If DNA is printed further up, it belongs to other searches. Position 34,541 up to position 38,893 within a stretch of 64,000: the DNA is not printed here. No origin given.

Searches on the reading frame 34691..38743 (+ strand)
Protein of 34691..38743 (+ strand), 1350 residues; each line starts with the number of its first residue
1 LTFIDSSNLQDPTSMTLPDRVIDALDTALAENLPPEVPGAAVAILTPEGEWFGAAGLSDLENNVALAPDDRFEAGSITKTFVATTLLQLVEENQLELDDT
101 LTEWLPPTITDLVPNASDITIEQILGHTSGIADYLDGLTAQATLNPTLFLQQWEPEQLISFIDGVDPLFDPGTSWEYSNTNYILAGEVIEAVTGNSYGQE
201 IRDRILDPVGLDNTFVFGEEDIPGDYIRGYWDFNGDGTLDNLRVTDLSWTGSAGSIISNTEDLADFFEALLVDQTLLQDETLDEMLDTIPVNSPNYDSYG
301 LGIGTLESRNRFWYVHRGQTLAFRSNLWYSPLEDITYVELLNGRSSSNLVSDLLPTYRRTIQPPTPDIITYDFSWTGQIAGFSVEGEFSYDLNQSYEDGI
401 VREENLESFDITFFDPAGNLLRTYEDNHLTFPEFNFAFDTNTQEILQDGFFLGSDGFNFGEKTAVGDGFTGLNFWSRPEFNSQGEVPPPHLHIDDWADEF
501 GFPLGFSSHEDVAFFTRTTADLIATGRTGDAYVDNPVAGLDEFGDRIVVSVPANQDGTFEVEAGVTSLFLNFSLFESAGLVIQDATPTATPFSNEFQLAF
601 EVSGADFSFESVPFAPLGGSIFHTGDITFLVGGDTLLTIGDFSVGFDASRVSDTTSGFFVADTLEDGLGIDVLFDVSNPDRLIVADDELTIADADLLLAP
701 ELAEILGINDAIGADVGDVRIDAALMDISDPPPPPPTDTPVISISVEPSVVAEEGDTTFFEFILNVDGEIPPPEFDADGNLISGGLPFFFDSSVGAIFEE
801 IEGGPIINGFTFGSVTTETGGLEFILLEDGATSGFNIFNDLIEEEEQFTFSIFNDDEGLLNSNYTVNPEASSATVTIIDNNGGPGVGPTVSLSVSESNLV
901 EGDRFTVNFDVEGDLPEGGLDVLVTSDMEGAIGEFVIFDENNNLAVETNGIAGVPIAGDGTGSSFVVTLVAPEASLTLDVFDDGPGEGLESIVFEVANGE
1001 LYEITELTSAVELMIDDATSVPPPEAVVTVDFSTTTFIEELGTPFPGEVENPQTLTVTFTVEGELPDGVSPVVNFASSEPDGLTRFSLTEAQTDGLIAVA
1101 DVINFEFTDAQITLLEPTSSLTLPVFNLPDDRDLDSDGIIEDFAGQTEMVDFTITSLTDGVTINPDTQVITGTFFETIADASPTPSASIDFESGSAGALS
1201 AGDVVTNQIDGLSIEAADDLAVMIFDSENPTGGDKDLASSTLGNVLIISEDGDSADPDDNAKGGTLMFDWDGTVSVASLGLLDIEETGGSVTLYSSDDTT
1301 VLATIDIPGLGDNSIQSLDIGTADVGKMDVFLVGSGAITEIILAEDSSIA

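Call 7: search_protein_families(library=pfam, proteins=[window:34691-38743:+], max_evalue=0.001)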
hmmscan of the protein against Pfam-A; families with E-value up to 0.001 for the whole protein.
window:34691-38743:+ (1350 aa): 1 family
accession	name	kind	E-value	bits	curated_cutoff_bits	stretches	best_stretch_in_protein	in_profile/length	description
PF00144.29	Beta-lactamase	-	5e-57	194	27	1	37-346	14-313/329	Beta-lactamase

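Call 11: search_protein_families(library=ncbifam, proteins=[window:34691-38743:+], max_evalue=0.01)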
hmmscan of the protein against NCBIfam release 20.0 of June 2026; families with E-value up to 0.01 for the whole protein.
window:34691-38743:+ (1350 aa): 46 families (the best 25 are shown)
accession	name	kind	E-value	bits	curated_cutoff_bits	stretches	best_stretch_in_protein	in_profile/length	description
NF009622.0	PRK13128.1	equivalog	3.9e-22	78.4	443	1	23-352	7-323/518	D-aminopeptidase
NF052559.1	MthAcHydAcmB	equivalog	9e-20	70.8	550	1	29-218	14-215/391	methyl acetate hydrolase AcmB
NF033085.1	bla_class_C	equivalog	1.3e-17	63.7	415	1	36-279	20-241/356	class C beta-lactamase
NF007943.0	PRK10662.1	equivalog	4.6e-15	55.1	266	1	38-284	51-284/380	D-alanyl-D-alanine-carboxypeptidase/endopeptidase AmpH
NF012173.1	CMY2-MIR-ACT-EC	exception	3.7e-12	45.7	680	1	36-284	44-270/380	CMY2/MIR/ACT/EC family class C beta-lactamase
NF041665.1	blaPSZ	exception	1.2e-11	44.2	850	1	36-289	43-274/379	PSZ family class C beta-lactamase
NF000385.4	blaACT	exception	5.2e-11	42.1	810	1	8-273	18-260/380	ACT family cephalosporin-hydrolyzing class C beta-lactamase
NF041666.1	ampC_Ecan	exception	6.5e-11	41.7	860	1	36-267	44-254/381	CMY2-MIR-ACT-EC family cephalosporin-hydrolyzing class C beta-lactamase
NF045671.1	blaPNC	exception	9.9e-10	37.8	750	1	35-271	60-276/401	PNC family class C beta-lactamase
NF012102.1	blaDHA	exception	1.4e-09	37.5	800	1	36-231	43-223/379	DHA family class C beta-lactamase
NF000519.2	blaPDC_var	exception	4e-09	36.1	900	1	36-275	50-270/397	PDC variant family class C beta-lactamase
NF002968.0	PRK03642.1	equivalog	1e-08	34.4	385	1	59-215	85-241/432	penicillin binding protein PBP4B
NF000191.1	CMY2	exception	2.4e-08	33.2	800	1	36-282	44-268/381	CMY-2 family class C beta-lactamase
NF000419.2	blaCMH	exception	3e-08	33.3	875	1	36-279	44-266/381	CMH family class C beta-lactamase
NF038238.1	blaBUT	exception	3.6e-08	32.9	850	1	36-233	46-228/383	BUT family class C beta-lactamase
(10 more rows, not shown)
